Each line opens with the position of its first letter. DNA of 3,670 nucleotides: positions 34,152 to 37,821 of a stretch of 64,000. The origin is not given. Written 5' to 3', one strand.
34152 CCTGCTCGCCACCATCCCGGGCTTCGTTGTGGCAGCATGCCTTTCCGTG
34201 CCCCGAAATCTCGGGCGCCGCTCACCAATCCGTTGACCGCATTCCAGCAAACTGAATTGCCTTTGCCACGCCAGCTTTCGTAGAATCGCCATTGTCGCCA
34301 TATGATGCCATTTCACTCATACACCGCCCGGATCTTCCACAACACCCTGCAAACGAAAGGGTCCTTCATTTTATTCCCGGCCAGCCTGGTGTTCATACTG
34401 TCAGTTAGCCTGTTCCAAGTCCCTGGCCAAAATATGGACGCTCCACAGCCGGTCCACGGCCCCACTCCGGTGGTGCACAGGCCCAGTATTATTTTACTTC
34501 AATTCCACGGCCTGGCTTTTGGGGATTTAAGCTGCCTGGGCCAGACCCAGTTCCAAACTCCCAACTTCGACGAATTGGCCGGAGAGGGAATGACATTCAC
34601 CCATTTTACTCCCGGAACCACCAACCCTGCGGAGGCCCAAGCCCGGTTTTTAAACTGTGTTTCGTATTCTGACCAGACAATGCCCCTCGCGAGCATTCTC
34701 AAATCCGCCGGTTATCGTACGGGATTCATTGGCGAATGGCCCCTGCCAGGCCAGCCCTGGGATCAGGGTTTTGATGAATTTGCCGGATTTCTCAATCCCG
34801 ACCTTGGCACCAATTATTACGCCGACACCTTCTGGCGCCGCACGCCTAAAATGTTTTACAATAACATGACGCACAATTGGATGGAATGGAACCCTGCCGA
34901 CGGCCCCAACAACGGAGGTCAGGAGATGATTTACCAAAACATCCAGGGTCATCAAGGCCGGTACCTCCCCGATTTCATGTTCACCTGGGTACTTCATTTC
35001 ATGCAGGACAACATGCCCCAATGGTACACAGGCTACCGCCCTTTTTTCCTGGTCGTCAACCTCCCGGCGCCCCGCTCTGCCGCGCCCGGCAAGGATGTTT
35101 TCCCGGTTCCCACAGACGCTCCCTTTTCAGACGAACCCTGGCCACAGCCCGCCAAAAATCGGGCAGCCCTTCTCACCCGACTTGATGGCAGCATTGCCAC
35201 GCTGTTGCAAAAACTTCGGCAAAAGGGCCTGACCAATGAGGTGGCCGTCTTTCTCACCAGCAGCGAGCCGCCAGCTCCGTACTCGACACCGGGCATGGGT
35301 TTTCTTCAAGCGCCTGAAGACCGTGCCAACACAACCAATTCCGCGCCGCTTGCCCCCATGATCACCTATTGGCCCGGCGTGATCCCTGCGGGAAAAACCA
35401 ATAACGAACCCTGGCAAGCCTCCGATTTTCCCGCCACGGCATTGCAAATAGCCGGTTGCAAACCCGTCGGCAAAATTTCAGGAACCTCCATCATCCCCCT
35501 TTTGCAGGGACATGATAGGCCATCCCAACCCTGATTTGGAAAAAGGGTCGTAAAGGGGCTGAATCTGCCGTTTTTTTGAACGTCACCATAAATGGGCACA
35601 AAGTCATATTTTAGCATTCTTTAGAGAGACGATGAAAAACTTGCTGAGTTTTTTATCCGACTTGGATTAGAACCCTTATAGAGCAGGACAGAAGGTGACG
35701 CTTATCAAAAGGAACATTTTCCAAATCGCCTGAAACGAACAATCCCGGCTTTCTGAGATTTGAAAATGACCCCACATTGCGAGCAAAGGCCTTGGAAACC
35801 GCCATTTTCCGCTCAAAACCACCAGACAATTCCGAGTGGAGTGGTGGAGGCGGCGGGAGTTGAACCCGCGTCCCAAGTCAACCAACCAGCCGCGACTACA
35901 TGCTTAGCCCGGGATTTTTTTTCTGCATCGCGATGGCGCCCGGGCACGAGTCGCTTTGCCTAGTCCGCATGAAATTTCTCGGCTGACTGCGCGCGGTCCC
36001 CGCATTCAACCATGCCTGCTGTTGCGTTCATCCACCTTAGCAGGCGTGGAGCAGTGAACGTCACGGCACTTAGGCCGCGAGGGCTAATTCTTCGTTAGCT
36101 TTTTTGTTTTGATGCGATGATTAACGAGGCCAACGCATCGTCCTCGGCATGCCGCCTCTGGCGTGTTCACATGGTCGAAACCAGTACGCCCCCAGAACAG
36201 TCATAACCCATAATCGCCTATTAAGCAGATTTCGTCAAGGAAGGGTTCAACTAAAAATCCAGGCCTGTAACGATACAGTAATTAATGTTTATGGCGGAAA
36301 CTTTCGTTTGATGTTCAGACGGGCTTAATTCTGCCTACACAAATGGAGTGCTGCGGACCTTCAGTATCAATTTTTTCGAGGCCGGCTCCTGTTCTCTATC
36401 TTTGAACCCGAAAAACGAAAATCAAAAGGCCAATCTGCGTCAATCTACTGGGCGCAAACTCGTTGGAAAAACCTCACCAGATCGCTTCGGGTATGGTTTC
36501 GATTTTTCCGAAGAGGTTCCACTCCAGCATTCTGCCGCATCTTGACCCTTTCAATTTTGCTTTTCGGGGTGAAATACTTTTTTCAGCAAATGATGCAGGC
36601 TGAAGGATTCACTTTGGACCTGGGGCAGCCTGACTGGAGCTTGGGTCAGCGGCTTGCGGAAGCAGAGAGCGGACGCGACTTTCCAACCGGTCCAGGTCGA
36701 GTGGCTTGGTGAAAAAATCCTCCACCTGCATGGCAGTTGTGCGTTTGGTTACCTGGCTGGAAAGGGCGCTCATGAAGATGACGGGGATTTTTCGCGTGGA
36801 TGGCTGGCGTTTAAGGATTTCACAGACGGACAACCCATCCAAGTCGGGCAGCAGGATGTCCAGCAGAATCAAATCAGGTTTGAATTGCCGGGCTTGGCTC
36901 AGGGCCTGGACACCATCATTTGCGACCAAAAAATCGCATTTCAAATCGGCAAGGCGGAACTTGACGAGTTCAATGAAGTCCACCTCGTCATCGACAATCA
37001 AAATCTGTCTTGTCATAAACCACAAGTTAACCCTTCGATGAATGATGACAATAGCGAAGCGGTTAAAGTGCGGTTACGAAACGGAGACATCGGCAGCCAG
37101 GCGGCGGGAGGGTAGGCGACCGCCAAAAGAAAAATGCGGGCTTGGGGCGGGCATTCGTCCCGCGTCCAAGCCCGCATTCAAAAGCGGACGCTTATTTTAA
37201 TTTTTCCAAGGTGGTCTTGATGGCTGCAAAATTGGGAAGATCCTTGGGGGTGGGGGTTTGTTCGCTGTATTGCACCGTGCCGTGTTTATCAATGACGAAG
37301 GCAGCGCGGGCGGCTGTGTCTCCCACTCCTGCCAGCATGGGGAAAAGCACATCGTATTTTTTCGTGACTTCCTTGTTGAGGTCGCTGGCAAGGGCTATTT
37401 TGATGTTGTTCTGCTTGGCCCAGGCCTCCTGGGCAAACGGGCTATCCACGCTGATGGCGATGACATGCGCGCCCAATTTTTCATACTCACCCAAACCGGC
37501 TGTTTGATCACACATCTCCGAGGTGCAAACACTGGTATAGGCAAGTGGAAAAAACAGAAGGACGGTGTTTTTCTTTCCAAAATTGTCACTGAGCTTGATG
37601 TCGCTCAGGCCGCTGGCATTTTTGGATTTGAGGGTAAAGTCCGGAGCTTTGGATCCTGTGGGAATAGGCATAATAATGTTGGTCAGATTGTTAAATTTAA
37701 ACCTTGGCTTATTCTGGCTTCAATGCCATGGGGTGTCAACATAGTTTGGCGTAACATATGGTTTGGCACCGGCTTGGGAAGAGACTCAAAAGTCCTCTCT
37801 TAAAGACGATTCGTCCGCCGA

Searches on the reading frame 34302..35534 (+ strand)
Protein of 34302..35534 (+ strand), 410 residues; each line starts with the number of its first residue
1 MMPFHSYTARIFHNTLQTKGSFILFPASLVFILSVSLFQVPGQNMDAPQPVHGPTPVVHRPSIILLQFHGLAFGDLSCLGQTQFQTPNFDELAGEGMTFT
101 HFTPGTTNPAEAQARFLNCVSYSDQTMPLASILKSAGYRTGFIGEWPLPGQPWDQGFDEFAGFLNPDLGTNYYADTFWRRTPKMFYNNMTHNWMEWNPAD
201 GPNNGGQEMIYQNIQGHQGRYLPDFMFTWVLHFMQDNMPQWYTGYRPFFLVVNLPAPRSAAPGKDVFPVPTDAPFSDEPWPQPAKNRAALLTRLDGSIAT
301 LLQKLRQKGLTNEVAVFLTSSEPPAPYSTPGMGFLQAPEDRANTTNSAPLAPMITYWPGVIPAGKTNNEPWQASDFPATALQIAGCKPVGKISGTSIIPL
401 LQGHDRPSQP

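Call 13: search_protein_families(library=pfam, proteins=[window:34302-35534:+], max_evalue=0.01)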
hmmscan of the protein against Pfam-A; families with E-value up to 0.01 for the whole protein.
window:34302-35534:+ (410 aa): 3 families
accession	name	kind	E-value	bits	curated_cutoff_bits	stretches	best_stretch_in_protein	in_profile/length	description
PF00884.28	Sulfatase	-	1e-20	74.7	25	1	63-385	3-300/301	Sulfatase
PF16347.10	SGSH_C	-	6.9e-05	23.5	29.3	1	351-405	18-72/154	N-sulphoglucosamine sulphohydrolase, C-terminal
PF01663.27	Phosphodiest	-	0.0024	18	23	0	287-320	184-217/342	Type I phosphodiesterase / nucleotide pyrophosphatase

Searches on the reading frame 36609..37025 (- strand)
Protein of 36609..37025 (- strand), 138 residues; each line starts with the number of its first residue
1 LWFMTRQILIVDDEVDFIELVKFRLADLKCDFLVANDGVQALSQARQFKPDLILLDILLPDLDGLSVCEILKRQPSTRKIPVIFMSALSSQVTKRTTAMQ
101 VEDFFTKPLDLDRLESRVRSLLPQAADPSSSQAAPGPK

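Call 13: search_protein_families(library=pfam, proteins=[window:36609-37025:-], max_evalue=0.01)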
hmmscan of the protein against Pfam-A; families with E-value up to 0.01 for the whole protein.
window:36609-37025:- (138 aa): 1 family
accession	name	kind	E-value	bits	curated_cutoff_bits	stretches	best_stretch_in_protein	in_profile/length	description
PF00072.30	Response_reg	-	6.6e-23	81.4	30.2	1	8-119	1-111/111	Response regulator receiver domain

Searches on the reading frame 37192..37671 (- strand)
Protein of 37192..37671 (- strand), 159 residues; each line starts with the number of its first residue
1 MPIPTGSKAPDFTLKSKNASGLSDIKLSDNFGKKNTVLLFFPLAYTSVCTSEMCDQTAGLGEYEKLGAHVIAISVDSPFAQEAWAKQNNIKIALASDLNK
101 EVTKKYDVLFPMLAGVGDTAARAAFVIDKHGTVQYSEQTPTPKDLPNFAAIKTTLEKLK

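Call 13: search_protein_families(library=pfam, proteins=[window:37192-37671:-], max_evalue=0.01)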
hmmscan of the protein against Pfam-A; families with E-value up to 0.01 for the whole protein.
window:37192-37671:- (159 aa): 2 families
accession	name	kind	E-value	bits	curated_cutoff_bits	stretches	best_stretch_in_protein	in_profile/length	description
PF00578.27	AhpC-TSA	-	2.5e-31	108.6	26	1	6-135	2-123/124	AhpC/TSA family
PF08534.16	Redoxin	-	6.2e-25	88.1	26.6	1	5-149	2-145/148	Redoxin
